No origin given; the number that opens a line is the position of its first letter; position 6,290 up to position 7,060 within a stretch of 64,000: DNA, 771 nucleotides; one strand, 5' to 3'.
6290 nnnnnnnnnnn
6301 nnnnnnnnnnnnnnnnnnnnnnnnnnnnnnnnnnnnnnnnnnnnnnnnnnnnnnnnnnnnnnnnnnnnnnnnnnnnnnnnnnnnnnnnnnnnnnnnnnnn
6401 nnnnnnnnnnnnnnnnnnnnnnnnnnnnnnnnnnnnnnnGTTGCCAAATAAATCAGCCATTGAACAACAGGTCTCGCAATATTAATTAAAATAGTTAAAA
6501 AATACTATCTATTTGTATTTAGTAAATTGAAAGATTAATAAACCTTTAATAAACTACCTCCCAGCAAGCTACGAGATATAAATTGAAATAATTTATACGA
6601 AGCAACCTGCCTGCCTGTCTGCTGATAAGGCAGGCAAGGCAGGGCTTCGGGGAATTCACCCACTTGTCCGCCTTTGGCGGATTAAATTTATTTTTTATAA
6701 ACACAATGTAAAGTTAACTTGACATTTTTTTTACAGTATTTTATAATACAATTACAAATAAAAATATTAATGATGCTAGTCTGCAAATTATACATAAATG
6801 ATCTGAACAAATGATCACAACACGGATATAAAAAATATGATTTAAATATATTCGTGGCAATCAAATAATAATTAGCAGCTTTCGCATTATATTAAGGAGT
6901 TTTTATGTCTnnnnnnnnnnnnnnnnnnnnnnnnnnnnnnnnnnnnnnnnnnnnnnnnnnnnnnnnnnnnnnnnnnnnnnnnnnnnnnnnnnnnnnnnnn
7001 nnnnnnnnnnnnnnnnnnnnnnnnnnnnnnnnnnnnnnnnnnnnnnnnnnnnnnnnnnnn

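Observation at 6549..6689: ~65-nt conserved element placed just upstream of the -35 box at two unrelated promoters (dnaK and the NMO-like gene)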

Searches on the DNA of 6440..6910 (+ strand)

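Call 9: search_rna_families(source=window, start=6440, end=6910, threshold=evalue, max_evalue=10, show_alignments=3)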
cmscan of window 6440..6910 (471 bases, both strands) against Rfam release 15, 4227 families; matches with E-value up to 10: 4.
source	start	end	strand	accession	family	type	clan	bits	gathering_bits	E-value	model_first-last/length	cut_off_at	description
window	6552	6652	+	RF02905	sRNA41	Gene; sRNA;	-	22.9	45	0.17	1-113/113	no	Archaeal Small RNA 41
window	6600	6647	-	RF03834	mir-3173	Gene; miRNA;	-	18.6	84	1.2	1-80/80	no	mir-3173 microRNA precursor family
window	6761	6852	+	RF00577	SNORD72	Gene; snRNA; snoRNA; CD-box;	-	18.1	43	7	1-80/80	no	Small nucleolar RNA SNORD72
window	6645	6750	-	RF02070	STnc300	Gene; sRNA;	-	17.9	80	8.1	1-159/159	no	Salmonella enterica sRNA STnc300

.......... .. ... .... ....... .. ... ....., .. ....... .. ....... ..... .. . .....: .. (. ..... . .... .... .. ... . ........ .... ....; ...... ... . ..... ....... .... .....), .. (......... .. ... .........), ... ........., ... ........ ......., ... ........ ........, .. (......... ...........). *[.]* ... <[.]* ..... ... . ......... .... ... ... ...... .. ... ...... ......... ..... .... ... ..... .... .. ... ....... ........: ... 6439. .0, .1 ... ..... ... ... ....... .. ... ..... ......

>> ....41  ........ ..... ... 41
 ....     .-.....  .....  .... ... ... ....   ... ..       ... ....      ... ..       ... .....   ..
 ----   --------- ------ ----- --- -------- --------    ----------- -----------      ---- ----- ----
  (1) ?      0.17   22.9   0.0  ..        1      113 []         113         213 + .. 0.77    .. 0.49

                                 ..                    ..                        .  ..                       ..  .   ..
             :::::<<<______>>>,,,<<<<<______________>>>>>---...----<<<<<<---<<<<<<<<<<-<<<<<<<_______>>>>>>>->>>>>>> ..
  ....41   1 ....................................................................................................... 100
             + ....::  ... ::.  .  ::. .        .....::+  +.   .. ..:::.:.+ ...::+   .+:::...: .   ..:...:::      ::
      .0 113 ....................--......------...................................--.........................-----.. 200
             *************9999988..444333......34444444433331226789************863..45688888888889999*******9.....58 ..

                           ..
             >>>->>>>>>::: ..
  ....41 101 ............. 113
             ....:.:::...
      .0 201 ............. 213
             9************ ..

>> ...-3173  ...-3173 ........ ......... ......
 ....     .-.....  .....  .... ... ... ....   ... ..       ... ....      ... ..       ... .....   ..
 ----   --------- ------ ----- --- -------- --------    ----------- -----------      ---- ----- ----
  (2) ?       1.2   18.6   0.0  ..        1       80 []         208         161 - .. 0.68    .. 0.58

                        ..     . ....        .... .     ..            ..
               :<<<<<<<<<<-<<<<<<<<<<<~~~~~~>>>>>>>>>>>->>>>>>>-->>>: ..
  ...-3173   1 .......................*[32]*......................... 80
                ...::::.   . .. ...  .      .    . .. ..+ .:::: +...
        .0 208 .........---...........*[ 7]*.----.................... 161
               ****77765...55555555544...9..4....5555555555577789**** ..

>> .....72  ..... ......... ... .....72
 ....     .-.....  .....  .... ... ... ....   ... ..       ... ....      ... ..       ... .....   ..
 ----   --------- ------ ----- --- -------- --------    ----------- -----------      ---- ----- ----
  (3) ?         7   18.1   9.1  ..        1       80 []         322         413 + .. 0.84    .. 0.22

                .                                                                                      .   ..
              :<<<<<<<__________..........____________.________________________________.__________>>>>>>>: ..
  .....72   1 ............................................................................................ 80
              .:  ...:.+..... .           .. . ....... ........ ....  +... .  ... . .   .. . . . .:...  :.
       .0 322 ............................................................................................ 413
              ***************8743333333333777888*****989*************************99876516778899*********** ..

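Call 65: search_dna_similar(query=window:6540-6700:+, collection=phages, mode=distant, max_evalue=1, max_rows=10)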
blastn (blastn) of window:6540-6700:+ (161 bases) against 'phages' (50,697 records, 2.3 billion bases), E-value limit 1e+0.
Records with a match: 7; places in all: 7; records where one place covers at least 80% of the query: 0.
Best place of each record, by identity: 80-90% 7.
By first word of the organism name: Clostridium 4; Clostridioides 3.
By host as written in the record: Clostridium difficile 2; Clostridium difficile strain CD105HE1 ribotype 076 2; - 2; Clostridioides difficile CD522418 1.
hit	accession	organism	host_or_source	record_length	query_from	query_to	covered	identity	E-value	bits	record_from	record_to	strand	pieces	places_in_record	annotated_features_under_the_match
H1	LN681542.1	Clostridium phage phiMMP03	Clostridium difficile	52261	27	58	20%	87.9%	5e-1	39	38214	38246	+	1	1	putative phage protein | conserved protein of unknown function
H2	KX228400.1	Clostridium phage CDKM15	Clostridium difficile strain CD105HE1 ...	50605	27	58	20%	87.9%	5e-1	39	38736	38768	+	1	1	hypothetical protein (x2)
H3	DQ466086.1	Clostridioides phage phiC2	-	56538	27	58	20%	87.9%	5e-1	39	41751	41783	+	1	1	none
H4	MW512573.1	Clostridioides phage phiCD418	Clostridioides difficile CD522418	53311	27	58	20%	87.9%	5e-1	39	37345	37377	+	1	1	none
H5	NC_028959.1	Clostridium phage phiMMP03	Clostridium difficile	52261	27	58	20%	87.9%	5e-1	39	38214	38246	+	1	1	hypothetical protein (x2)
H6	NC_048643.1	Clostridium phage CDKM15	Clostridium difficile strain CD105HE1 ...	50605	27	58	20%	87.9%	5e-1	39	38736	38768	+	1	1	hypothetical protein (x2)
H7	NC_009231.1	Clostridioides phage phiC2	-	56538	27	58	20%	87.9%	5e-1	39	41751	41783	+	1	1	none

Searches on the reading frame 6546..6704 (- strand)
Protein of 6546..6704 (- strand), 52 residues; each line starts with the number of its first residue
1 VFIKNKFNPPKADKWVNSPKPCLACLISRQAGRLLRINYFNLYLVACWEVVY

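Call 62: search_protein_representatives(protein=window:6546-6704:-)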
Query: 52 residues. Proteins with E-value up to 0.001 (for the whole library): 2; up to 1e-10: 1; up to 1e-30: 0. The best 2 are listed.
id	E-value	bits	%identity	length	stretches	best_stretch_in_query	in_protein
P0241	8.0e-14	66.5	44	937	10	3-22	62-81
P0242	9.5e-04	35.0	37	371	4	10-43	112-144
